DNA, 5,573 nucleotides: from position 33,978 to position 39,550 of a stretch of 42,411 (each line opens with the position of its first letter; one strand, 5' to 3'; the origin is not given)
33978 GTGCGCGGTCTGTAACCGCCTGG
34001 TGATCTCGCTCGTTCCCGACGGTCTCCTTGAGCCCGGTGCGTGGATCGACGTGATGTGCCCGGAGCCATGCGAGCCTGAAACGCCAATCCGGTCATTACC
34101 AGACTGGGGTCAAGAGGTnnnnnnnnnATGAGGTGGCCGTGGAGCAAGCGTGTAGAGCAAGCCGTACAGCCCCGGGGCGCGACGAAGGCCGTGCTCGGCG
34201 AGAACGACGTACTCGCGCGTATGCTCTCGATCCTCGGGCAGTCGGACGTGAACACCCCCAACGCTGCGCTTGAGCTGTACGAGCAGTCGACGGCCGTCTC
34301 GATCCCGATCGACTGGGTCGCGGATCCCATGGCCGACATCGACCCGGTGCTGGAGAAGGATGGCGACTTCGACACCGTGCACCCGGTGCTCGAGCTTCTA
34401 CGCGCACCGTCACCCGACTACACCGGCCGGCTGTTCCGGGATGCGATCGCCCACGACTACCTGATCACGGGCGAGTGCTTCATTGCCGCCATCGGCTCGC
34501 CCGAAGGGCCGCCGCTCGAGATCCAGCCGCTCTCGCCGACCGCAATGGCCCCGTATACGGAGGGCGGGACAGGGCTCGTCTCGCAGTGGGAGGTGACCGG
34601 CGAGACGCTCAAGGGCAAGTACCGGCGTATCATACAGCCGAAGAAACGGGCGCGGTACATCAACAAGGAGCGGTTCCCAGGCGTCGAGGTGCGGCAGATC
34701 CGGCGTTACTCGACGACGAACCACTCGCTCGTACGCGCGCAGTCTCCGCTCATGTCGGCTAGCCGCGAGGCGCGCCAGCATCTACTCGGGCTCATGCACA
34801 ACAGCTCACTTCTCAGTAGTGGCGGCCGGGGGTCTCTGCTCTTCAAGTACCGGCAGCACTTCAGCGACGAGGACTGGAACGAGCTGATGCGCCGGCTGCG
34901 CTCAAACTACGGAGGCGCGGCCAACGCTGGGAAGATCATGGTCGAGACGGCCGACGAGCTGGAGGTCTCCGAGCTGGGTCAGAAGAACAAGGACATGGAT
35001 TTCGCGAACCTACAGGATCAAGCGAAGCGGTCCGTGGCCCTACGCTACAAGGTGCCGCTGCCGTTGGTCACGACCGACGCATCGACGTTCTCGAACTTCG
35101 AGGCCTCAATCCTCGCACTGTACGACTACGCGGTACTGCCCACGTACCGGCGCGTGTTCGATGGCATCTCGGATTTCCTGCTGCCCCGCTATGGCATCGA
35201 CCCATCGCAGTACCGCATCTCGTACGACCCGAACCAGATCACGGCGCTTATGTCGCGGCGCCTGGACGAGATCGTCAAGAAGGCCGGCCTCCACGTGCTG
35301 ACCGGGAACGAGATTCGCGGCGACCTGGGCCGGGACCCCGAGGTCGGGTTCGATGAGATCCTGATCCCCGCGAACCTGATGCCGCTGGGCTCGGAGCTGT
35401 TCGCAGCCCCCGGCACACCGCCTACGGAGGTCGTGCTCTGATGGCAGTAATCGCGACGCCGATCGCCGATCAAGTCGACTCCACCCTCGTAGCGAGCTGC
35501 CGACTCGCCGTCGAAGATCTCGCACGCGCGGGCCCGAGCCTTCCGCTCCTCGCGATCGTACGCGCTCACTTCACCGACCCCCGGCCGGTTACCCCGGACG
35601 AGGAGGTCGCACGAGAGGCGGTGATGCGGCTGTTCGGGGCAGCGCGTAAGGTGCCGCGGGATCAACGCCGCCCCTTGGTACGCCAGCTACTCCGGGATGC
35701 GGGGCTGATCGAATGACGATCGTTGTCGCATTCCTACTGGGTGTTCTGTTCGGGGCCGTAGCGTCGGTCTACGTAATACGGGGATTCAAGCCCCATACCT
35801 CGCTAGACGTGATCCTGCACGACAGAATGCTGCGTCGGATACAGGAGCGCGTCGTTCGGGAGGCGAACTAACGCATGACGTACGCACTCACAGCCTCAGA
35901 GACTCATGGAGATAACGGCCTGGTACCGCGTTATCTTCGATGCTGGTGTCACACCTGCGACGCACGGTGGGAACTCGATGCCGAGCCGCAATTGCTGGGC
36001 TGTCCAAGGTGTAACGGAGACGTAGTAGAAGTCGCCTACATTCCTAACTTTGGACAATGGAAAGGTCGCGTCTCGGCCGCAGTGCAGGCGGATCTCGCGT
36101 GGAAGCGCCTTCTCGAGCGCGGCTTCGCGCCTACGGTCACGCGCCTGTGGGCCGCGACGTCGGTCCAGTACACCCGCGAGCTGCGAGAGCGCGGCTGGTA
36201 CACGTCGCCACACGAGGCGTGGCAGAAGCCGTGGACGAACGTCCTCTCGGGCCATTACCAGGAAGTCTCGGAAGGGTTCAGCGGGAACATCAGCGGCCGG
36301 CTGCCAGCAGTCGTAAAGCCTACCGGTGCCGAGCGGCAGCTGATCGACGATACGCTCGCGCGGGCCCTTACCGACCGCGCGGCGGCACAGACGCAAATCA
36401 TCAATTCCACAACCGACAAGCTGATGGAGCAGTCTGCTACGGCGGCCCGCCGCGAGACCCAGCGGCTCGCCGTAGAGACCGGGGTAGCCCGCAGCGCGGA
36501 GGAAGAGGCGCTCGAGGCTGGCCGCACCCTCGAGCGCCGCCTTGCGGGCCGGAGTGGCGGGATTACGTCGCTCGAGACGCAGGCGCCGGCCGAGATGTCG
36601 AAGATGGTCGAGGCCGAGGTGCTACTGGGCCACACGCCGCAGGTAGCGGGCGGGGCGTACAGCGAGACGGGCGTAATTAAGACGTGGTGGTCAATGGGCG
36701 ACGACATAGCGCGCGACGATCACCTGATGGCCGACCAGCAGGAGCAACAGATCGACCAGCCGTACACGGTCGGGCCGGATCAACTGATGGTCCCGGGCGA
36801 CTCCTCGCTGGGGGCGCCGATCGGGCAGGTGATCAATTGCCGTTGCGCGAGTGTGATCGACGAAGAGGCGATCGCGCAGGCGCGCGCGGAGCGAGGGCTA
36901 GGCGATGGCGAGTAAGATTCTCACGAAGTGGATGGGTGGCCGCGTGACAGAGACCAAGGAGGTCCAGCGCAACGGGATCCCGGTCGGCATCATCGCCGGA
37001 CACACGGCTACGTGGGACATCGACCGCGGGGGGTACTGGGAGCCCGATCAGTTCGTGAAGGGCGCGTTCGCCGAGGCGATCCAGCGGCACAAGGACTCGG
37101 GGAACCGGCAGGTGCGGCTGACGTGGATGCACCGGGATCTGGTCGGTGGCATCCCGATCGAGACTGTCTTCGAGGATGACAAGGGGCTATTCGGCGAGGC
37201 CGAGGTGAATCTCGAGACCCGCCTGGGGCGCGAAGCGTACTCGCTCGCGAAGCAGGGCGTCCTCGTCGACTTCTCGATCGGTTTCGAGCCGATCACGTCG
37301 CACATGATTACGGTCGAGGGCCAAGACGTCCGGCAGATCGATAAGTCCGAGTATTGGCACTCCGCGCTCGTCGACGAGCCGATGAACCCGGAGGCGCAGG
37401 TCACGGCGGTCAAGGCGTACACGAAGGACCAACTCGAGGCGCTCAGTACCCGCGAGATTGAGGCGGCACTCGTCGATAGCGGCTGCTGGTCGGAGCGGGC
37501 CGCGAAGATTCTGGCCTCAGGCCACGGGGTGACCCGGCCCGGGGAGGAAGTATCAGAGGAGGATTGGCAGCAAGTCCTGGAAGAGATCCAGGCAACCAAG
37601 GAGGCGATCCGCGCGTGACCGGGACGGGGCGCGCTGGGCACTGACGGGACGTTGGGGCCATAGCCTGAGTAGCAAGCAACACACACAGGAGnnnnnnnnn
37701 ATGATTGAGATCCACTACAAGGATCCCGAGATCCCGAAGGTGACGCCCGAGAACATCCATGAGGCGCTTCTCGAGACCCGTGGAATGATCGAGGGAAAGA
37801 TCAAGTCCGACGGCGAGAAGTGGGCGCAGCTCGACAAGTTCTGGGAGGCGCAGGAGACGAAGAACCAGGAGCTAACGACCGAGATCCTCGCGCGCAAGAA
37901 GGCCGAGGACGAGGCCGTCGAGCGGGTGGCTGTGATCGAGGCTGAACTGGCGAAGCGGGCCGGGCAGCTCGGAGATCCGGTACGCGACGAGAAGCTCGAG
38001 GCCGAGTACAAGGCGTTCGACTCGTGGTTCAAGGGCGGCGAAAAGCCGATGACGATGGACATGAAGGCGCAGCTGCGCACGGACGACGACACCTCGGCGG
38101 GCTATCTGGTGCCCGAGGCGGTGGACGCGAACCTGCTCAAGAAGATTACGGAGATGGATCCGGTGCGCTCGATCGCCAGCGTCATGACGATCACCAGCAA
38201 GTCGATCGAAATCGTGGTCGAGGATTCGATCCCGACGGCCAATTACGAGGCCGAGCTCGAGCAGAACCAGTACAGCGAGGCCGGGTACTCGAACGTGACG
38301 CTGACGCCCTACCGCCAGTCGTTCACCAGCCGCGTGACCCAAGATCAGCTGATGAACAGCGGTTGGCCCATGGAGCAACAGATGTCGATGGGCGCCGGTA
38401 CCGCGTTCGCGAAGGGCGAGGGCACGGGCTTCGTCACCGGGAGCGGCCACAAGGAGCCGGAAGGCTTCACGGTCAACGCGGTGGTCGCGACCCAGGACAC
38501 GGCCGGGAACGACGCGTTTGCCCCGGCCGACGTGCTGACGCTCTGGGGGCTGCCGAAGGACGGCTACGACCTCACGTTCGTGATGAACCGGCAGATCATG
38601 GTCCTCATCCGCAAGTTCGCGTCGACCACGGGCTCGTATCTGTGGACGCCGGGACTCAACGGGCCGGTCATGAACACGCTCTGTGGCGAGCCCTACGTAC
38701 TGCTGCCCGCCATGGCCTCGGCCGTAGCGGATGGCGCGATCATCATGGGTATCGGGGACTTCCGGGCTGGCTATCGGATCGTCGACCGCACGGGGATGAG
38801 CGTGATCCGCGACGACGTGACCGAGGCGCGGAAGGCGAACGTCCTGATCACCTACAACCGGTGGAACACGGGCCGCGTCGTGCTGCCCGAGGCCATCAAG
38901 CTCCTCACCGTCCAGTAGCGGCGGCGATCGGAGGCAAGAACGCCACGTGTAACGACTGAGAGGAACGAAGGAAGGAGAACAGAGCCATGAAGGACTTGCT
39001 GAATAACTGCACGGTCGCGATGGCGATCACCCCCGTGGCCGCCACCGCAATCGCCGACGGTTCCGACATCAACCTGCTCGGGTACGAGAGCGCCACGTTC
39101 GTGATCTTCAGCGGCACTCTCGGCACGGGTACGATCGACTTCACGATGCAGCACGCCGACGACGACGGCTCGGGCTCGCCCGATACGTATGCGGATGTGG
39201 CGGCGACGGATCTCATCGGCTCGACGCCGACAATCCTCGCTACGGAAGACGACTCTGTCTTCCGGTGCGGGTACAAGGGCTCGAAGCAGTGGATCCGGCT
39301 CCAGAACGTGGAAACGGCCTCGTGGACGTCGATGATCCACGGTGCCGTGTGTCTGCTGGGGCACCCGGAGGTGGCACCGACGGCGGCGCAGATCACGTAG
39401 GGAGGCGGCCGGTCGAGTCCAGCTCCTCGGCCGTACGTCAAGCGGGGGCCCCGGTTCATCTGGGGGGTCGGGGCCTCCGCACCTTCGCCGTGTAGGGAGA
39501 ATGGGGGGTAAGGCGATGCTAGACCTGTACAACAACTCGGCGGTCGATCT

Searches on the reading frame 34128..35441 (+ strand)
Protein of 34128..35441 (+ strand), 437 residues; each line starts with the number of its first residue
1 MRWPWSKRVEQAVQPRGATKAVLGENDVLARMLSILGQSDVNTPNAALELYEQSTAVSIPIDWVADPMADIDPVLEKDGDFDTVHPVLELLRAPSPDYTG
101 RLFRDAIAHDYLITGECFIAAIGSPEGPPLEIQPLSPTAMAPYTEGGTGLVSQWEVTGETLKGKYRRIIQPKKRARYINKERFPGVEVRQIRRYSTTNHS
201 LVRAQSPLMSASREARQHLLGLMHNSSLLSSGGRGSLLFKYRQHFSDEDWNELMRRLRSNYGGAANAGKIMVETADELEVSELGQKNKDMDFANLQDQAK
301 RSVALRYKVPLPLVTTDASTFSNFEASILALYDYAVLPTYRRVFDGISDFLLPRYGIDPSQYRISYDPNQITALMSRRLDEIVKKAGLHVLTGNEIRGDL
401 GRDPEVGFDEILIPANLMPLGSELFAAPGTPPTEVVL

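Call 72: search_protein_families(library=phrogs, proteins=[window:34128-35441:+], max_evalue=0.001)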
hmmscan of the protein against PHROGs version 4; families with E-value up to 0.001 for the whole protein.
window:34128-35441:+ (437 aa): 2 families
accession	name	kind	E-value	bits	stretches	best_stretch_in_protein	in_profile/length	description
phrog_12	-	head and packaging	5.1e-38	132.5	1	45-422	84-435/646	portal protein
phrog_2662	-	head and packaging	3.2e-34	119.6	1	14-421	22-424/717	portal protein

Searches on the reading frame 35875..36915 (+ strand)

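Call 72: search_protein_families(library=phrogs, proteins=[window:35875-36915:+], max_evalue=0.001)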
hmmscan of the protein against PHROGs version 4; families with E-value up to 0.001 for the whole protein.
window:35875-36915:+ (346 aa): 5 families
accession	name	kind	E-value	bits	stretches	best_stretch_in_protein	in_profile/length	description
phrog_859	-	head and packaging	3.2e-18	66.6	1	67-331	53-291/807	portal protein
phrog_3517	-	head and packaging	1.4e-13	51.9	1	214-342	217-341/371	head morphogenesis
phrog_2662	-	head and packaging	4.4e-11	43.1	1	261-334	643-713/717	portal protein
phrog_2468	-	head and packaging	7.4e-11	43.1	1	234-325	192-268/303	head morphogenesis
phrog_18477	-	head and packaging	1.6e-07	31.4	1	267-332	237-301/760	head morphogenesis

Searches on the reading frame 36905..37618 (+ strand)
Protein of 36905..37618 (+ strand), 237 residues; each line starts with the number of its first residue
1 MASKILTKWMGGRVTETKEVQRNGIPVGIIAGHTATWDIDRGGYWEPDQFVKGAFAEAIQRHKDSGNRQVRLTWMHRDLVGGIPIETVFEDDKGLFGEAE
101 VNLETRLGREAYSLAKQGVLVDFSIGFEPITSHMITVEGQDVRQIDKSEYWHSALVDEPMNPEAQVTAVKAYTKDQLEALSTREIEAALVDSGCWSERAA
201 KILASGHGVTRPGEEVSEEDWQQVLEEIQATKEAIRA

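Call 72: search_protein_families(library=phrogs, proteins=[window:36905-37618:+], max_evalue=0.001)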
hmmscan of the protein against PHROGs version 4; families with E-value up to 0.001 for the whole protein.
window:36905-37618:+ (237 aa): 7 families
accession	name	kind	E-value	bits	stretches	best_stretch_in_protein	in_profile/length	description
phrog_80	-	head and packaging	1.8e-26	94.5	1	29-235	237-428/607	head maturation protease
phrog_617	-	head and packaging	4.3e-09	36.8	1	75-229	66-199/626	major head protein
phrog_3244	-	head and packaging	1.7e-08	35.5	1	50-189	52-201/326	head maturation protease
phrog_2263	-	head and packaging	7e-08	32.8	1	68-182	73-189/551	major head protein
phrog_3270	-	head and packaging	1.9e-05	24.5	1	65-176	32-136/603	head maturation protease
phrog_13042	-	head and packaging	7.8e-05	22.9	1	91-132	92-132/386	major head protein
phrog_36211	-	head and packaging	0.0002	21.5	1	88-168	83-163/378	head maturation protease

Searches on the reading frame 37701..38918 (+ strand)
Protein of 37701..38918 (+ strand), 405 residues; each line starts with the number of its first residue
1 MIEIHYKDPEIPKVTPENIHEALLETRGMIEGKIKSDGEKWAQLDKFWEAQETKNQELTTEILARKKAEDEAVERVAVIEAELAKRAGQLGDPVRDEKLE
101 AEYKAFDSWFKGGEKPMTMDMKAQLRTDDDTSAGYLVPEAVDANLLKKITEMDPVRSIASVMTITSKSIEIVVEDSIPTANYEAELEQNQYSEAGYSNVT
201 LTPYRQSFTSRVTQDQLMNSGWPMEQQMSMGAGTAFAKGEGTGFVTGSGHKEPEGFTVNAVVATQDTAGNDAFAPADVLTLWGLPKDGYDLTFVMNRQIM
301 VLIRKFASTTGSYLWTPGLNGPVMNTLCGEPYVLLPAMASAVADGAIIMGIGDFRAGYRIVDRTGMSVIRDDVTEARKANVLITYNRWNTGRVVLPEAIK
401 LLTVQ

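Call 25: search_dna_similar(query=window:37701-38918:+, collection=phages, mode=protein, max_rows=15)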
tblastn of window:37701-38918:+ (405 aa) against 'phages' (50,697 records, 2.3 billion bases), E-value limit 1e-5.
Records with a match: 337; places in all: 339; records where one place covers at least 80% of the query: 4.
Best place of each record, by identity: <60% 337.
By first word of the organism name: Streptococcus 99; Vibrio 82; Klebsiella 19; Burkholderia 13; phage 12; Escherichia 8; Salmonella 8; Ruminococcus 7; Enterobacteria 6; Shigella 5; and 40 more.
By host as written in the record: - 109; Klebsiella pneumoniae 15; Streptococcus suis 11; Burkholderia sp. 10; Escherichia coli 6; Ruminococcus sp. 6; Salmonella enterica subsp. enterica serovar Typhimurium 4; Coprococcus sp. 4; and 142 more.
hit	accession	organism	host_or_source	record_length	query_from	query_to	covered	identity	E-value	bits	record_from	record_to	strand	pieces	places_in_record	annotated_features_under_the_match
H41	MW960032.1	Rhizobium phage RHph_X2_25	Sinorhizobium americanum X2_25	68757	42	402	89%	32.4%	4e-32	134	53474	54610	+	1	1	major capsid protein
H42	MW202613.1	Caudoviricetes sp.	Manatee Spring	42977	22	402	94%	26.4%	2e-18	94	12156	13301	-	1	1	hypothetical protein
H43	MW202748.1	Caudoviricetes sp.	Manatee Spring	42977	22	402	94%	26.4%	2e-18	94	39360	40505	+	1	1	hypothetical protein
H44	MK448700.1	Streptococcus phage Javan191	Streptococcus equi ERR066395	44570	96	405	77%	29.4%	1e-23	109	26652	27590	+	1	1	major capsid protein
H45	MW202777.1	Caudoviricetes sp.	Manatee Spring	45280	104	402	74%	30.2%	4e-21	101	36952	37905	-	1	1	major capsid protein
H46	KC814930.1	Shigella phage SfIV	Shigella flexneri serotype 4av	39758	98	404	76%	29.0%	2e-16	88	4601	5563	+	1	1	major head protein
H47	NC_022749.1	Shigella phage SfIV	Shigella flexneri serotype 4av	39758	98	404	76%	29.0%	2e-16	88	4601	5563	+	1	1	major head protein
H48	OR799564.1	Shigella phage VIT_AJPSC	Shigella dysenteriae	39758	98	404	76%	29.0%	2e-16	88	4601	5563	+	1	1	major head protein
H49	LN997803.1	Escherichia phage phi467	Escherichia coli strain EF467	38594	98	404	76%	29.0%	2e-16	88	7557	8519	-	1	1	Phage capsid family protein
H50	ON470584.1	Escherichia phage vB_EcoM-689R6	Escherichia coli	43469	98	404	76%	29.0%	2e-16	87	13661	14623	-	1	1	major capsid protein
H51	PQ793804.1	Salmonella phage As1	Salmonella enterica subsp. enterica ...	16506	89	404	78%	28.0%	1e-15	85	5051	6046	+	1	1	major capsid protein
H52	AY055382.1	Salmonella phage ST64B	Salmonella enterica subsp. enterica ...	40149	89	404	78%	28.0%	1e-15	85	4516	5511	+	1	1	sb6: Sb6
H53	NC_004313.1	Salmonella phage ST64B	Salmonella enterica subsp. enterica ...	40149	89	404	78%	28.0%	1e-15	85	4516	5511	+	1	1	major head protein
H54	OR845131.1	Salmonella phage S.Typ Adana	Salmonella enterica subsp. enterica ...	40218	89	404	78%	28.0%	1e-15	85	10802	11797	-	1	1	record has no annotation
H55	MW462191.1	Bacteriophage sp.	freshwater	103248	99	402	75%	29.0%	2e-22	105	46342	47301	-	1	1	major capsid protein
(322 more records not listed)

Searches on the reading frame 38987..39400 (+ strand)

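Call 72: search_protein_families(library=phrogs, proteins=[window:38987-39400:+], max_evalue=0.001)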
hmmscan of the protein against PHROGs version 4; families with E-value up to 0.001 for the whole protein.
window:38987-39400:+ (137 aa): 1 family
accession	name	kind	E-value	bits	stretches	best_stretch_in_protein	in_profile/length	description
phrog_5707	-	unknown function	3.2e-23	83.1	1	1-131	2-133/134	-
